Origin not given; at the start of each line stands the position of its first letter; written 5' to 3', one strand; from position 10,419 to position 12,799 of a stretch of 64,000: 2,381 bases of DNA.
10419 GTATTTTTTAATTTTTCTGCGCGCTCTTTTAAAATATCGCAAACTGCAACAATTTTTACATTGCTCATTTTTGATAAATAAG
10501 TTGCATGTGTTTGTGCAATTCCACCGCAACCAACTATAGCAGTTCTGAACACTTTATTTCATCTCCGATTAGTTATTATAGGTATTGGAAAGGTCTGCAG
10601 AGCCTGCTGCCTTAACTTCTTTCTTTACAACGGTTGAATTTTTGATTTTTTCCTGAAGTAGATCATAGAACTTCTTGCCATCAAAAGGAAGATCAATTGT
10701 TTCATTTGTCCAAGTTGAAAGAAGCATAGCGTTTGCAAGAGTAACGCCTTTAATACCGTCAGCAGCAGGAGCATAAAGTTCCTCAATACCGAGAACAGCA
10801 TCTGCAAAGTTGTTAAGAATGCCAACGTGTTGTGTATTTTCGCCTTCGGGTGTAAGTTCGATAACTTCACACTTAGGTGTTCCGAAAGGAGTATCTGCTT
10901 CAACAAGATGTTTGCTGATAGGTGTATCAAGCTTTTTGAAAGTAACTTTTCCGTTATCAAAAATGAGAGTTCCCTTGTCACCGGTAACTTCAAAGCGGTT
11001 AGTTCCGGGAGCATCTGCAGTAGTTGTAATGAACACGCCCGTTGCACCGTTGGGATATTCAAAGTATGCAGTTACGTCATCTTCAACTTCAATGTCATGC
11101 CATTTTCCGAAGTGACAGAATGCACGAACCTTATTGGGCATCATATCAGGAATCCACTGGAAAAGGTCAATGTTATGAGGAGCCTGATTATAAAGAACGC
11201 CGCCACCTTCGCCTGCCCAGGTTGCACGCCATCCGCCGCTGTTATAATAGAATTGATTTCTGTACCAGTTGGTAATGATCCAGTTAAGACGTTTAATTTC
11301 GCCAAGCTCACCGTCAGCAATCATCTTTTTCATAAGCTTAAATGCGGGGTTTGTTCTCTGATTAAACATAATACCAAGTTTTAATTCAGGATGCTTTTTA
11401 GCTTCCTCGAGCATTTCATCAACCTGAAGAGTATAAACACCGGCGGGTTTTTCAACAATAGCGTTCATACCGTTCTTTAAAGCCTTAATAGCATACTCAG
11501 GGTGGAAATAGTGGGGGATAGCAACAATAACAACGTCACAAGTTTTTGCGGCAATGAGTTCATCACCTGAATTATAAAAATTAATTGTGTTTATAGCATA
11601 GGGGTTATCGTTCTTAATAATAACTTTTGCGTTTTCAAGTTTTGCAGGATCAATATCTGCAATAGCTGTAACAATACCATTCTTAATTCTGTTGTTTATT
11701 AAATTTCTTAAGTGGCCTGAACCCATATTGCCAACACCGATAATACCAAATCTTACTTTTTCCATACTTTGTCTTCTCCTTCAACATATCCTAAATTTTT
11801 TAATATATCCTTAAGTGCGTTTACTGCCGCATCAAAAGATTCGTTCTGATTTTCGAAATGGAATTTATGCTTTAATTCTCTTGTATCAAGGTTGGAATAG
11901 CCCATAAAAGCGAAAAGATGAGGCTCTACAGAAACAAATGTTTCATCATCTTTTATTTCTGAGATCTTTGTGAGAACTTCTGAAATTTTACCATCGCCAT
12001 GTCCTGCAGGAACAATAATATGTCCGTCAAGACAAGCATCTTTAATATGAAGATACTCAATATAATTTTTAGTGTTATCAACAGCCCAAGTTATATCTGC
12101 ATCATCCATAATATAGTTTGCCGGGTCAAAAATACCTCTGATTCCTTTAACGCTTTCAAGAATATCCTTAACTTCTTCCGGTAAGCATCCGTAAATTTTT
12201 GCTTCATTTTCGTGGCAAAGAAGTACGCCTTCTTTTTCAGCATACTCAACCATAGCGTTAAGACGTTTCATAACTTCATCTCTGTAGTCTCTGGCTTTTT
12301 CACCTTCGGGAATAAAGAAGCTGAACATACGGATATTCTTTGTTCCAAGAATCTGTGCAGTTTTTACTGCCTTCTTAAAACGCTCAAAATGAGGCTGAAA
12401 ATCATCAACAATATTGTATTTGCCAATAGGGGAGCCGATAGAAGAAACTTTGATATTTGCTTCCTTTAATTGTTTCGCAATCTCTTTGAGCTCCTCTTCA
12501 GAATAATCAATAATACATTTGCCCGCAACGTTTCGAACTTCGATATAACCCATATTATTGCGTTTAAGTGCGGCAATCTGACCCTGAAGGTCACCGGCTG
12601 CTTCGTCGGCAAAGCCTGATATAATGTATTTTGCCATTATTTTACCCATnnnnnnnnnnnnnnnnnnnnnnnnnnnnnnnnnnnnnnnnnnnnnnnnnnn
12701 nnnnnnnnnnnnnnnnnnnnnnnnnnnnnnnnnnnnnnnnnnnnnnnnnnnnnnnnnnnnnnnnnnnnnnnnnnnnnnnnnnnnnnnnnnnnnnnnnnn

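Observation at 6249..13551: Seven-gene operon joins an Lgd/Dgp-type module (2 TIM-barrel 'isomerases' + 2 Gfo/Idh/MocA oxidoreductases) to uxaC-uxuA-uxuB: candidate non-hydrolytic route for uronic-acid glycosides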

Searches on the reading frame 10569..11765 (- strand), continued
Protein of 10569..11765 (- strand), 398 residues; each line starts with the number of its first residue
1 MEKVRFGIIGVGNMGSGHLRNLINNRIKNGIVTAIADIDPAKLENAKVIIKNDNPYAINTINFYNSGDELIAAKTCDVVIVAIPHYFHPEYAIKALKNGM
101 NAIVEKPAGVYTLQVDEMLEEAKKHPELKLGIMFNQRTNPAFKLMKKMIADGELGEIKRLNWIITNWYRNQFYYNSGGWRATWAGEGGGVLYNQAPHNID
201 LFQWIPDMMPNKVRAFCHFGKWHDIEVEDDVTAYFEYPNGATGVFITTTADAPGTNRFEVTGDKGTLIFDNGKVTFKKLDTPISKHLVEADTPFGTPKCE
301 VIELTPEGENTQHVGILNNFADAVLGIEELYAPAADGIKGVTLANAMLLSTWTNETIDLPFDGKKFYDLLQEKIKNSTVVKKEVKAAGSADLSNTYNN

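Call 47: search_protein_families(library=pfam, alignment_id=A2, max_evalue=0.00001)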
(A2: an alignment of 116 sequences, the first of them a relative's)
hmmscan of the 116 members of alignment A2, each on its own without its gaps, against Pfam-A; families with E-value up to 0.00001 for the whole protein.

A. member 1, L006:11153-11725:+ (190 aa): 0 families

B. families by the number of members that match (of 116 scanned): 144 families (the first 25 are shown)
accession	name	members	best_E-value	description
PF00294.29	PfkB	5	5.2e-39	pfkB family carbohydrate kinase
PF01554.23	MatE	3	2.8e-61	MatE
PF01943.22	Polysacc_synt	3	9.1e-25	Polysaccharide biosynthesis protein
PF22725.1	GFO_IDH_MocA_C3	3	1.2e-17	GFO/IDH/MocA C-terminal domain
PF02894.22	GFO_IDH_MocA_C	3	1.3e-09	Oxidoreductase family, C-terminal alpha/beta domain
PF13440.11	Polysacc_synt_3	3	2e-07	Polysaccharide biosynthesis protein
PF12831.13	FAD_oxidored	2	2.1e-85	FAD dependent oxidoreductase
PF01081.25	Aldolase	2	3.4e-61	KDPG and KHG aldolase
PF00483.29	NTP_transferase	2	2.7e-34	Nucleotidyl transferase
PF04055.27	Radical_SAM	2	1e-26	Radical SAM superfamily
PF00528.27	BPD_transp_1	2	1.1e-20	Binding-protein-dependent transport system inner membrane component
PF13847.12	Methyltransf_31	2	3.8e-20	Methyltransferase domain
PF13649.12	Methyltransf_25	2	9.6e-20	Methyltransferase domain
PF00702.32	Hydrolase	2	9.7e-18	haloacid dehalogenase-like hydrolase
PF13419.12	HAD_2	2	1.8e-14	Haloacid dehalogenase-like hydrolase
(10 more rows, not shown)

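Call 65: find_encoding_contigs(protein=P0044, flank=8000, max_places=2)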
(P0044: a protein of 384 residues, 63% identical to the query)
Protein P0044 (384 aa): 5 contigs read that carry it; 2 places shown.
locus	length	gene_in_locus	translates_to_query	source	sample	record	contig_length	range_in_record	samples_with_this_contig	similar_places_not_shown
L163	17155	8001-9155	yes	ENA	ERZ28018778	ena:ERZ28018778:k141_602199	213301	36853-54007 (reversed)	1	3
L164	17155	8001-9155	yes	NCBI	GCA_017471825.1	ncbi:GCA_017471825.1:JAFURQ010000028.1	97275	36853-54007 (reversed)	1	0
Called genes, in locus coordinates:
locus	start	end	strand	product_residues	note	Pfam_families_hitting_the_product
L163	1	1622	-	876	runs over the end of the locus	PF01624:MutS_I, PF05188:MutS_II, PF05192:MutS_III, PF05190:MutS_IV, PF00488:MutS_V, PF27441:MutS_C (weak)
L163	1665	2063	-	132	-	PF06133:Com_YlbF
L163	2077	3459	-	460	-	PF00919:UPF0004, PF04055:Radical_SAM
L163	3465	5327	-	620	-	PF13292:DXP_synthase_N, PF00676:E1_dh (faint), PF02779:Transket_pyr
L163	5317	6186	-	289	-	PF02311:AraC_binding, PF07883:Cupin_2 (weak), PF00165:HTH_AraC (faint), PF12833:HTH_18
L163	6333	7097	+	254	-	PF01261:AP_endonuc_2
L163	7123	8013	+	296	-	PF01261:AP_endonuc_2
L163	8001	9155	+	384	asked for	PF01408:GFO_IDH_MocA, PF03807:F420_oxidored (weak), PF02894:GFO_IDH_MocA_C, PF22725:GFO_IDH_MocA_C3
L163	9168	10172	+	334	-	PF01408:GFO_IDH_MocA, PF22725:GFO_IDH_MocA_C3, PF02894:GFO_IDH_MocA_C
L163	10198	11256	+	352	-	PF03786:UxuA, PF01261:AP_endonuc_2 (weak)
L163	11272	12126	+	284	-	PF00106:adh_short, PF13561:adh_short_C2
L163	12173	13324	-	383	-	PF02369:Big_1 (weak), PF13620:CarboxypepD_reg (weak)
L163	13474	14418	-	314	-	-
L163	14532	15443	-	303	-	PF00483:NTP_transferase (weak)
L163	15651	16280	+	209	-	PF14681:UPRTase, PF00156:Pribosyltran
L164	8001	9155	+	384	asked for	PF01408:GFO_IDH_MocA, PF03807:F420_oxidored (weak), PF02894:GFO_IDH_MocA_C, PF22725:GFO_IDH_MocA_C3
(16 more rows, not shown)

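Call 66: find_encoding_contigs(protein=P0068, flank=8000, max_places=2)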
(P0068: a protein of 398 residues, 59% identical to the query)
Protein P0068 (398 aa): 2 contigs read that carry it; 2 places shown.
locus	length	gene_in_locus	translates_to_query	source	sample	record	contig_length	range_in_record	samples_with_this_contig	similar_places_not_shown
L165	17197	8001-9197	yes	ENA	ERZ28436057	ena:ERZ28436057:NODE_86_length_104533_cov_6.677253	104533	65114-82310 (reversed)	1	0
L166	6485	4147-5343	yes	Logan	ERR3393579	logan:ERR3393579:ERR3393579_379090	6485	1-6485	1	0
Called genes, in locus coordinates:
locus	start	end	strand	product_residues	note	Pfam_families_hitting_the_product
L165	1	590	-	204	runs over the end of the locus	PF01351:RNase_HII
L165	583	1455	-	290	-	PF03193:RsgA_GTPase (weak), PF01926:MMR_HSR1, PF02421:FeoB_N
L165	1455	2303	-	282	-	PF10502:Peptidase_S26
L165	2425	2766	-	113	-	PF01245:Ribosomal_L19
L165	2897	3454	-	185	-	PF05683:Fumerase_C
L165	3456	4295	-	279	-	PF05681:Fumerase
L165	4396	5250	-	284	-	PF14808:TMEM164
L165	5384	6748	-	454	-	-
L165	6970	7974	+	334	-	PF01408:GFO_IDH_MocA, PF02894:GFO_IDH_MocA_C, PF22725:GFO_IDH_MocA_C3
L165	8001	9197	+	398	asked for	PF01408:GFO_IDH_MocA, PF02894:GFO_IDH_MocA_C, PF22725:GFO_IDH_MocA_C3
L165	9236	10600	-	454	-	PF01235:Na_Ala_symp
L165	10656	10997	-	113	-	PF03960:ArsC (faint)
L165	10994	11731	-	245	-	PF01416:PseudoU_synth_1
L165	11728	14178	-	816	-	PF00403:HMA, PF00122:E1-E2_ATPase, PF00702:Hydrolase, PF00403:HMA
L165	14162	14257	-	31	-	-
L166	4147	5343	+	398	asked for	PF01408:GFO_IDH_MocA, PF02894:GFO_IDH_MocA_C, PF22725:GFO_IDH_MocA_C3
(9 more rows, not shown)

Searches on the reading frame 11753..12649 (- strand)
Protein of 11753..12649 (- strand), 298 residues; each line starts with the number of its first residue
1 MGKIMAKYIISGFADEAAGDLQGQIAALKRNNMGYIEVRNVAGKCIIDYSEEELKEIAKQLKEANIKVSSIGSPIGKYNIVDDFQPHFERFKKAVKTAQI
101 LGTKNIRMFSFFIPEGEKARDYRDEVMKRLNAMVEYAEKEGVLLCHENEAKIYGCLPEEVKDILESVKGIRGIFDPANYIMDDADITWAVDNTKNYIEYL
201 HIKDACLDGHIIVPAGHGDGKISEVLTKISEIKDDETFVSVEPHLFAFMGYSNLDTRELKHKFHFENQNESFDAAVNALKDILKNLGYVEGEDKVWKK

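Call 3: search_protein_families(library=pfam, proteins=[window:11753-12649:-])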
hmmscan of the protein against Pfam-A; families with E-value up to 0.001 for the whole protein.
window:11753-12649:- (298 aa): 1 family
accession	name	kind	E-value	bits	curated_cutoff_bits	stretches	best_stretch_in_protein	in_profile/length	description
PF01261.30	AP_endonuc_2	-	1e-20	74.9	31.1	1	26-242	2-228/249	Xylose isomerase-like TIM barrel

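Call 4: search_protein_families(library=ncbifam, proteins=[window:11753-12649:-])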
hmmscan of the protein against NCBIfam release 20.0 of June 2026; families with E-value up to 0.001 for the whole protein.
window:11753-12649:- (298 aa): 2 families
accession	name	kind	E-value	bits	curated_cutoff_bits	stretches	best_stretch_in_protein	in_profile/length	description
NF009688.0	PRK13209.1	subfamily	0.00018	20.6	317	1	47-233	52-245/286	L-ribulose-5-phosphate 3-epimerase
NF009689.0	PRK13210.1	subfamily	0.00051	19.3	200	0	47-205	48-213/286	L-ribulose-5-phosphate 3-epimerase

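Call 9: search_solved_structures(query=window:11753-12649:-, max_evalue=0.01)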
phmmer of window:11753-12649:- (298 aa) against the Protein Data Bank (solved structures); distinct sequences matched with E-value up to 0.01: 1.
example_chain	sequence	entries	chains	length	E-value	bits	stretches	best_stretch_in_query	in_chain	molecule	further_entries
8z1i_A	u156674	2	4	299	1.9e-05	27.8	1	120-222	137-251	Art22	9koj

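Call 58: find_homologous_proteins(query=window:11753-12649:-, max_evalue=1e-10)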
Query window:11753-12649:- (298 aa): 7273 proteins with E <= 1e-10 among 8000 candidates; the best 120 are listed.
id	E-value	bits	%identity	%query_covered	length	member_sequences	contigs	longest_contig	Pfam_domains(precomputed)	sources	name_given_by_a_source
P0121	8.0e-188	641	96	99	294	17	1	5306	PF01261.31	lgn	-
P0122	1.1e-170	585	87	99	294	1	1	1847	PF01261.31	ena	-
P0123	5.9e-170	583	87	99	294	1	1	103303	PF01261.31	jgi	jgi:sugar phosphate isomerase/epimerase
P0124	7.6e-170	582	86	99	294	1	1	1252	PF01261.31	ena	-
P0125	1.8e-169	581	86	99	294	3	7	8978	PF01261.31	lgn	-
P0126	1.5e-168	578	87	99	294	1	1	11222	PF01261.31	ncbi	-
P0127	1.9e-164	564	84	99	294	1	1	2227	PF01261.31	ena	-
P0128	3.2e-161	554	81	99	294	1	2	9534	PF01261.31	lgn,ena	-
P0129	1.3e-158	545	80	99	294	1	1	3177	PF01261.31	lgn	-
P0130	1.0e-155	536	79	99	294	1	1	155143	PF01261.31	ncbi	-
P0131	1.1e-154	532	79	99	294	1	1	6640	PF01261.31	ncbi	-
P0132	8.2e-151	520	77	99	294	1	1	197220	PF01261.31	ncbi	-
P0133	2.5e-149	515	75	99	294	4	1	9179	PF01261.31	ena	-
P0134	2.3e-143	495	71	99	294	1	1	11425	PF01261.31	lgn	-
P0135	5.9e-134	464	67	99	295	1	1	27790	PF01261.31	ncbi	-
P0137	2.6e-127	443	66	99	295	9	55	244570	PF01261.31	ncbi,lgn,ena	-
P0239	7.8e-87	310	54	95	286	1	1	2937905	PF01261.31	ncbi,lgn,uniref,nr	ncbi:TIM barrel protein [Paludicola sp. MB14-C6]|uniref:sugar phosphate isomerase/epimerase family p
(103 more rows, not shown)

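Call 59: find_encoding_contigs(protein=P0239, flank=10000, max_places=2)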
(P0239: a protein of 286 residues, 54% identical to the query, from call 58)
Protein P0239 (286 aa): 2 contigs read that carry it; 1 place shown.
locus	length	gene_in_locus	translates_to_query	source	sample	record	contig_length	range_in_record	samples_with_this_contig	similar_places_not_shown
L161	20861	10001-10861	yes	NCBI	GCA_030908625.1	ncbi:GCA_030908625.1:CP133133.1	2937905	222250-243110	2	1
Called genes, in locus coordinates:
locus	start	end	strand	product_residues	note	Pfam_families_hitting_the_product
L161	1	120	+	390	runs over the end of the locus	PF02133:Transp_cyt_pur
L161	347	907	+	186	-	PF09512:ThiW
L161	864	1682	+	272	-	PF02110:HK, PF01256:Carb_kinase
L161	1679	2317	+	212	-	PF02581:TMP-TENI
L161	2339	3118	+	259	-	PF01256:Carb_kinase, PF08543:Phos_pyr_kin, PF00294:PfkB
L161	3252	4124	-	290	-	PF02311:AraC_binding, PF07883:Cupin_2 (weak), PF00165:HTH_AraC (weak), PF12833:HTH_18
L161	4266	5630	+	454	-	PF02614:UxaC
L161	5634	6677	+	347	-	PF03786:UxuA, PF01261:AP_endonuc_2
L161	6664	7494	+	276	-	PF00106:adh_short, PF13561:adh_short_C2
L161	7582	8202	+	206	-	PF01081:Aldolase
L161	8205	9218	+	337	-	PF00294:PfkB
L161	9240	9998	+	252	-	PF01261:AP_endonuc_2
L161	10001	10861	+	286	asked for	PF01261:AP_endonuc_2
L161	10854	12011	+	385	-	PF01408:GFO_IDH_MocA, PF02894:GFO_IDH_MocA_C, PF22725:GFO_IDH_MocA_C3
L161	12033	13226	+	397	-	PF07969:Amidohydro_3 (faint), PF01979:Amidohydro_1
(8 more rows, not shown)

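Call 60: find_encoding_contigs(protein=P0137, flank=10000, max_places=3)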
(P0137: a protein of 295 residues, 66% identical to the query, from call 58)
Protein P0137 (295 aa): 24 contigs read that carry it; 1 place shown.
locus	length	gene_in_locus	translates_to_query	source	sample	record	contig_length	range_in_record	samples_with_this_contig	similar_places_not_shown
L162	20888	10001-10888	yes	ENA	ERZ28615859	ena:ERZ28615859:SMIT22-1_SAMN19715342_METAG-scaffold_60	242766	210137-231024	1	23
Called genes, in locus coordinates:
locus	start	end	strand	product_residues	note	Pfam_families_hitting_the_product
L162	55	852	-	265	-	PF00188:CAP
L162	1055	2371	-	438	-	PF10431:ClpB_D2-small (faint), PF00004:AAA (weak), PF03266:NTPase_1 (faint), PF07728:AAA_5 (faint), PF13401:AAA_22 (faint), PF07724:AAA_2, PF00004:AAA (weak)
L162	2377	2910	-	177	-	PF00227:Proteasome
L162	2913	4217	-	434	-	PF01134:GIDA, PF01266:DAO, PF13450:NAD_binding_8 (weak)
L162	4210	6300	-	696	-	PF01751:Toprim, PF01131:Topoisom_bac, PF01396:Zn_ribbon_Top1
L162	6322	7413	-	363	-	PF02481:DNA_processg_A, PF18306:LDcluster4 (faint), PF17782:WHD_DprA (weak)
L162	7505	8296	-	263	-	-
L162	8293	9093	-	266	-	PF02311:AraC_binding, PF07883:Cupin_2 (weak), PF00165:HTH_AraC (faint), PF12833:HTH_18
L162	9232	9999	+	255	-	PF01261:AP_endonuc_2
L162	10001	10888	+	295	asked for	PF01261:AP_endonuc_2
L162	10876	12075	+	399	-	PF01408:GFO_IDH_MocA, PF02894:GFO_IDH_MocA_C, PF22725:GFO_IDH_MocA_C3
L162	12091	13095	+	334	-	PF01408:GFO_IDH_MocA, PF03447:NAD_binding_3 (weak), PF02894:GFO_IDH_MocA_C, PF22725:GFO_IDH_MocA_C3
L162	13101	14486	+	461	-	PF02614:UxaC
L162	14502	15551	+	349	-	PF03786:UxuA, PF01261:AP_endonuc_2 (weak)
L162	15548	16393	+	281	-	PF00106:adh_short, PF13561:adh_short_C2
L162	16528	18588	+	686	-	PF00884:Sulfatase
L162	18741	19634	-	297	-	PF00005:ABC_tran, PF02463:SMC_N (weak), PF13304:AAA_21 (faint)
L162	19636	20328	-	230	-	PF00005:ABC_tran, PF02463:SMC_N (weak), PF13304:AAA_21 (faint)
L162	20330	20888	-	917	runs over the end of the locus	PF12704:MacB_PCD (faint), PF02687:FtsX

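Call 67: predict_structure(alignment_id=A3)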
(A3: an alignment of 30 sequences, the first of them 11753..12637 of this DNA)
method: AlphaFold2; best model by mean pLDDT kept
length: 294 residues; sequences in the alignment: 30
mean_pLDDT: 92.2   pTM: 0.89
mean pLDDT of the five models: 92.2, 92.2, 90.9, 90.8, 89.7
residues with pLDDT >= 90: 248; 70-90: 27; 50-70: 17; < 50: 2
segments of 3 or more residues with pLDDT < 50: none
pLDDT, mean of each block of 10 residues (from residue 1): 95 94 97 93 96 98 92 84 95 98 93 95 97 98 94 97 97 94 97 95 89 95 95 91 58 64 90 97 95 96
secondary structure, 60 per line:
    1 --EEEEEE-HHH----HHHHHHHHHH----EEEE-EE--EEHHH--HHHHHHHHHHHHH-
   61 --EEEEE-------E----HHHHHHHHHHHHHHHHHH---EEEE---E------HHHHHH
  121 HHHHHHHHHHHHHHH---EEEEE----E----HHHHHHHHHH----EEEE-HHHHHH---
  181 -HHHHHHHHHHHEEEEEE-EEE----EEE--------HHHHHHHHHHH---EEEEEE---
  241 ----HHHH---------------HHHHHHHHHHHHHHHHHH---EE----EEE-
elements in order: E3-8 H17-26 E31-34 H47-59 E63-67 H80-97 E101-104 H115-135 E139-143 H153-162 E167-170 H172-177 H182-192 E193-198 E200-202 E207-209 H218-228 E232-237 H245-248 H264-281 E291-293

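Call 69: fold_search(model_id=the predicted structure, library=pdb)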
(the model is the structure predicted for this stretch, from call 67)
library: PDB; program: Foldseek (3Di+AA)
matches with E <= 10: 1952; with E <= 0.001: 595
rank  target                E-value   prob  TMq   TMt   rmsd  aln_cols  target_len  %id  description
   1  8xiv                  2.3e-14  1.00  0.71  0.72   4.4       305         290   17  Production of D-psicose (released 2024-12-25)
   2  8xix                  1.5e-13  1.00  0.71  0.72   4.4       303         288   17  KeDt3e within Co (released 2024-12-25)
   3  9koj_A                2.4e-13  1.00  0.69  0.73   4.2       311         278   18  Crystal structure of the isomerase Art22 (released 2025-07-30)
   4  8z1i_B                2.8e-13  1.00  0.71  0.77   3.8       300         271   18  Crystal structure of the isomerase Art22 with ethylene glycol (released 2025-04-16)
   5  8z1i_A                3.2e-13  1.00  0.69  0.74   4.3       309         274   18  Crystal structure of the isomerase Art22 with ethylene glycol (released 2025-04-16)
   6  4ytr_B                6.5e-13  1.00  0.73  0.73   4.2       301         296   14  Crystal structure of D-tagatose 3-epimerase C66S from Pseudomonas cichorii in complex with 1-deoxy L-tagatose (released 2016-03-23)
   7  3dx5                  1.2e-12  1.00  0.70  0.74   4.2       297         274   14  Crystal structure of the probable 3-DHS dehydratase AsbF involved in the petrobactin synthesis from Bacillus anthracis (released 2008-09-02)
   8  4xsl_D                1.2e-12  1.00  0.74  0.74   4.0       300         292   14  Crystal strcutre of D-tagatose 3-epimerase C66S from Pseudomonas cichorii in complex with glycerol (released 2016-01-27)
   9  1i60                  1.4e-12  1.00  0.73  0.77   4.0       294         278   18  Structural genomics, IOLI protein (released 2002-03-13)
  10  7cj9_E                1.6e-12  1.00  0.69  0.70   4.8       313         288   19  Crystal structure of N-terminal His-tagged D-allulose 3-epimerase from Methylomonas sp. with additional C-terminal res (released 2021-04-21)
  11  3vyl_A                2.1e-12  1.00  0.70  0.69   4.7       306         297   17  Structure of L-ribulose 3-epimerase (released 2013-10-02)
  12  4q7i_A                2.2e-12  1.00  0.75  0.74   3.9       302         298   14  Crystal structure of engineered thermostable D-tagatose 3-epimerase PcDTE-Var8 (released 2014-10-22)
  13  4pgl_B                2.2e-12  1.00  0.73  0.74   4.2       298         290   14  Crystal structure of engineered D-tagatose 3-epimerase PcDTE-ILS6 (released 2014-10-22)
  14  7cj5_A                2.8e-12  1.00  0.69  0.70   4.6       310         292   18  Crystal structure of homo dimeric D-allulose 3-epimerase from Methylomonas sp. in complex with D-fructose (released 2021-04-28)
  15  6wn6_A                3.5e-12  1.00  0.67  0.74   4.3       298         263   12  Crystal structure of 3-keto-D-glucoside 4-epimerase, YcjR, from E. coli, apo form (released 2020-06-10)
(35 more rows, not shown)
